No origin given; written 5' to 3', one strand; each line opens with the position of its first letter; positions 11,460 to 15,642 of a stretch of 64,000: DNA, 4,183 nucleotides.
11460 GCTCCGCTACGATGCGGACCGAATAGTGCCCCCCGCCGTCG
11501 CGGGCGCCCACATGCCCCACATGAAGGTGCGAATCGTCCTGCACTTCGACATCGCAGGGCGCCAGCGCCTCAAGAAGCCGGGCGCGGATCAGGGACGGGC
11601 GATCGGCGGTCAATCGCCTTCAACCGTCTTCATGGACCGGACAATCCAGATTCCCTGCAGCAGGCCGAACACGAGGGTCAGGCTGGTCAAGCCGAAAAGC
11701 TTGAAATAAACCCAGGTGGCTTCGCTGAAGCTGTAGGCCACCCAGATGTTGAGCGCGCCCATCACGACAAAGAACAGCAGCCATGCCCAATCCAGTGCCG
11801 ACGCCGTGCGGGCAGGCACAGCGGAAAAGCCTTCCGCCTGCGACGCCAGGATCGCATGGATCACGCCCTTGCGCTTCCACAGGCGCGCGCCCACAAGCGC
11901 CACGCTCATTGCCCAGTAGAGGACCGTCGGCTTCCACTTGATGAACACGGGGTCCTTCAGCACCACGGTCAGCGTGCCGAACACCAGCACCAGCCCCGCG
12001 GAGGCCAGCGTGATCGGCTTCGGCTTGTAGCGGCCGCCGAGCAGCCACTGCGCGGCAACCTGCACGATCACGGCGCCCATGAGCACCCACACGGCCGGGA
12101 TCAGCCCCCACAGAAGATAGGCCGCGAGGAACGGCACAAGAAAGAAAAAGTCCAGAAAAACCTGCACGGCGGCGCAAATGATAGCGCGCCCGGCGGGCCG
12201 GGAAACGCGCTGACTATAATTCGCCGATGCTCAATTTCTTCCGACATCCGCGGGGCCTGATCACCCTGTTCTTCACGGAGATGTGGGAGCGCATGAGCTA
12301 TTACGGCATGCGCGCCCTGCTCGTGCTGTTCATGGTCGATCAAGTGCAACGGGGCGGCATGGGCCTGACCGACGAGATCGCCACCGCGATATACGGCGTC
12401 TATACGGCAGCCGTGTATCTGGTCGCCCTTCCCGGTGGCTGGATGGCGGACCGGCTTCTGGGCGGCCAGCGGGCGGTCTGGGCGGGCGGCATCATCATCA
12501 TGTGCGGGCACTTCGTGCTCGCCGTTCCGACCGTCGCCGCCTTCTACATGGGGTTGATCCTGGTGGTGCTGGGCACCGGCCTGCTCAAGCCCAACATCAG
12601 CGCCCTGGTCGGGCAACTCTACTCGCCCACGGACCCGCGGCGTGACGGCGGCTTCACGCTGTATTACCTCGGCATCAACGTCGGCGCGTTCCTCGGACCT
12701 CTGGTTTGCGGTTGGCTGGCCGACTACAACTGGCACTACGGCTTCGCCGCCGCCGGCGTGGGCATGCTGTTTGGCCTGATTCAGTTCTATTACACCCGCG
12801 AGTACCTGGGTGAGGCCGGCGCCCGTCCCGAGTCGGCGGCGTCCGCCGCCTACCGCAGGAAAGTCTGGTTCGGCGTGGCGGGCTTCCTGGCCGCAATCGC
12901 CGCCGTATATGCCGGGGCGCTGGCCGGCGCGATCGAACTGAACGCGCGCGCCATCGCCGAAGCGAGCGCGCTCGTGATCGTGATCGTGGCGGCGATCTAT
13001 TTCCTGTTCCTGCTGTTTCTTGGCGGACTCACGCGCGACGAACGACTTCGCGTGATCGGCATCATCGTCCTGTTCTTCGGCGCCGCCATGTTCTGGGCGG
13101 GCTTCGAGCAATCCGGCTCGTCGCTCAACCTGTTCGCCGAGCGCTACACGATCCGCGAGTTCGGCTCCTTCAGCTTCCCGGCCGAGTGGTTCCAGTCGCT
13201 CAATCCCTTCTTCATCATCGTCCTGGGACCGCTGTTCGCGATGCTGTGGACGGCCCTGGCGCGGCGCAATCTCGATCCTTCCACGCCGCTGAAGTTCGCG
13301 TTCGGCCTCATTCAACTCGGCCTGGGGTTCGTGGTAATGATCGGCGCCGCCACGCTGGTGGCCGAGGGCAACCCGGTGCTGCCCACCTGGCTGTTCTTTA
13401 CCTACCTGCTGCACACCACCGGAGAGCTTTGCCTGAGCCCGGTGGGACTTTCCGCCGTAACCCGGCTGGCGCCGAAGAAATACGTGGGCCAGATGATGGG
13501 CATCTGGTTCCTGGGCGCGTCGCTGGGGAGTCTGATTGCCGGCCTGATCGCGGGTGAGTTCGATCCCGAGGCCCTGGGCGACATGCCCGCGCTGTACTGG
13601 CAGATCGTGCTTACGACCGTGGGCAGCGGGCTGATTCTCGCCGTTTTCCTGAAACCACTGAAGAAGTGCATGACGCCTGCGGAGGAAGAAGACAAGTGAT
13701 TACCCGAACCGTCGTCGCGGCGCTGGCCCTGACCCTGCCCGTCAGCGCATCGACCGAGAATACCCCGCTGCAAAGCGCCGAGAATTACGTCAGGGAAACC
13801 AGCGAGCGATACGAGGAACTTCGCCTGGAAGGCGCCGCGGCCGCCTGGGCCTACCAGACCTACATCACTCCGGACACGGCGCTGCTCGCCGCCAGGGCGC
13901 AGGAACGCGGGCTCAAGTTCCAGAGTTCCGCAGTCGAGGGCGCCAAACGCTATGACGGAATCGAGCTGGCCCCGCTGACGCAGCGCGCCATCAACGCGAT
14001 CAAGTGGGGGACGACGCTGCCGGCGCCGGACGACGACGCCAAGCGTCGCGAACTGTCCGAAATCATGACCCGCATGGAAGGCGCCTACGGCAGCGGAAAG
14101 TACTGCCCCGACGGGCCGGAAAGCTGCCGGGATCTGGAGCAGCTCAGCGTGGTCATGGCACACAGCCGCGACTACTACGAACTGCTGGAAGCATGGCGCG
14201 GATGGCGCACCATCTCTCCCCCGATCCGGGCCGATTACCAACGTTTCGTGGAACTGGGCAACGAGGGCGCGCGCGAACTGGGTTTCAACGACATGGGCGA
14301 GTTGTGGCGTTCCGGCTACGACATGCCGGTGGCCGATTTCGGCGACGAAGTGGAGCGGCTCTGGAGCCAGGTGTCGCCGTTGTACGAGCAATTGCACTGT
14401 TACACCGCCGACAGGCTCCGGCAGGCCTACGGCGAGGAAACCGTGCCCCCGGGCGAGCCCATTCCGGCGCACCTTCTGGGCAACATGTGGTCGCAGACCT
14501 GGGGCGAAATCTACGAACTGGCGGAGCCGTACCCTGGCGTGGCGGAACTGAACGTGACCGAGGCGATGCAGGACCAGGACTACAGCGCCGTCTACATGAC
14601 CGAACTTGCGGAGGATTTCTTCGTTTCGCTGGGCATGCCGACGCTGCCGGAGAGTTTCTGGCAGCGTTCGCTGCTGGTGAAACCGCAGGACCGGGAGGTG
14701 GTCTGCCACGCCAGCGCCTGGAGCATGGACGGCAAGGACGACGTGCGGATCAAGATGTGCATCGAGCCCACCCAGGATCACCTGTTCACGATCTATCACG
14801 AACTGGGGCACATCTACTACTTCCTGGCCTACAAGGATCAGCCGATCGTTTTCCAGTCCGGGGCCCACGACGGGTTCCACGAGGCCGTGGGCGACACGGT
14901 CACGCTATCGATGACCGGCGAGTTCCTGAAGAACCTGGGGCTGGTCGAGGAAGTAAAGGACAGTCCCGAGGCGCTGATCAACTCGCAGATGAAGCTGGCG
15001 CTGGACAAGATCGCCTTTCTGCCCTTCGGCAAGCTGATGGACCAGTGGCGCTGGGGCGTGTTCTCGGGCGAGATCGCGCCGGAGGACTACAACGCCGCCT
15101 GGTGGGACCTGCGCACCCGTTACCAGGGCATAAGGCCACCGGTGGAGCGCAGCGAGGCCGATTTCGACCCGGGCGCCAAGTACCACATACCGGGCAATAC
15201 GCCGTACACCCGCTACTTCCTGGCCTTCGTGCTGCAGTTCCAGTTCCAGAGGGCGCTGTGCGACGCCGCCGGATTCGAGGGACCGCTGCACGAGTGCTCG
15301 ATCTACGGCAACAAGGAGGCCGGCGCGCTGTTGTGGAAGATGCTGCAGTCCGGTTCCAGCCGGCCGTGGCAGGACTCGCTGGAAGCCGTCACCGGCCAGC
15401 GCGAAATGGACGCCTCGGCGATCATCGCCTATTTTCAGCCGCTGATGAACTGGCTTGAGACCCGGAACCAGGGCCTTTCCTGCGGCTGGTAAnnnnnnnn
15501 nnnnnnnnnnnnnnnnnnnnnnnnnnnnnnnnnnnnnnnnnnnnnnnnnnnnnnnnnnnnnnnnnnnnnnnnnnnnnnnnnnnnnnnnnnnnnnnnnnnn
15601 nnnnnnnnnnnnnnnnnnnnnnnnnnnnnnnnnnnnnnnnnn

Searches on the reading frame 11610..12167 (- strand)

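Call 75: search_protein_families(library=pfam, proteins=[window:11610-12167:-], max_evalue=0.000001)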
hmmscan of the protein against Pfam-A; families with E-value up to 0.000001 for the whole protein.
window:11610-12167:- (185 aa): 1 family
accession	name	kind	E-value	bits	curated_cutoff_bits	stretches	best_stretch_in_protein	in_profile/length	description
PF04279.20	IspA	-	9.1e-43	146.9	28.7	1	1-180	1-174/176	Intracellular septation protein A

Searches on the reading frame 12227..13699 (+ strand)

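Call 42: search_protein_families(library=pfam, proteins=[window:12227-13699:+], max_evalue=1e-8)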
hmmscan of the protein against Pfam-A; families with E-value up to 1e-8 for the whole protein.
window:12227-13699:+ (490 aa): 2 families
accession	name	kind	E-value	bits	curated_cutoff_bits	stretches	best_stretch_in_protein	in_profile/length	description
PF00854.27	PTR2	-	3.2e-69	234.2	27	1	82-443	2-377/392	POT family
PF07690.21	MFS_1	-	1.6e-25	90.2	33.4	1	42-294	24-291/347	Major Facilitator Superfamily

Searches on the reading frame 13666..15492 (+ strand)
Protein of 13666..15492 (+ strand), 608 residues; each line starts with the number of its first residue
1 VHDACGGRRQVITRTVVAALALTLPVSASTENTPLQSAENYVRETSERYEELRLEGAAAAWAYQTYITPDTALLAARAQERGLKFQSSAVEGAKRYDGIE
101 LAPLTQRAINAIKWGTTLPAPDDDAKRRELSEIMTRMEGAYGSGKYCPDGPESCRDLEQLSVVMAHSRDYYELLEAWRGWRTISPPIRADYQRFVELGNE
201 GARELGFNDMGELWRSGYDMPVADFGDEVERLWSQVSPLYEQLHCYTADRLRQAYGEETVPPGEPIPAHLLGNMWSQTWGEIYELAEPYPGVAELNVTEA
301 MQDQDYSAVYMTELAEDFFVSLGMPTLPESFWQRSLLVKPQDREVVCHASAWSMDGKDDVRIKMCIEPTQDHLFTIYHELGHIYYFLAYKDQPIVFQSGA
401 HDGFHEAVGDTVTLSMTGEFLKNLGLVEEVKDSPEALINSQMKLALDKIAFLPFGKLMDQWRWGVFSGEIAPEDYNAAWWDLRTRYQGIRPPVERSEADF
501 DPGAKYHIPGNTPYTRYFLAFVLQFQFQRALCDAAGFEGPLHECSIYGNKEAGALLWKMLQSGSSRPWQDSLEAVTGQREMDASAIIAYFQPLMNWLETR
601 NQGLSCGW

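Call 42: search_protein_families(library=pfam, proteins=[window:13666-15492:+], max_evalue=1e-8)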
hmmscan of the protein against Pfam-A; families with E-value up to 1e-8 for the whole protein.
window:13666-15492:+ (608 aa): 1 family
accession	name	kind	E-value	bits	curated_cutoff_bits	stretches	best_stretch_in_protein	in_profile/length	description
PF01401.24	Peptidase_M2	-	8.1e-222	738.4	23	1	36-608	5-581/581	Angiotensin-converting enzyme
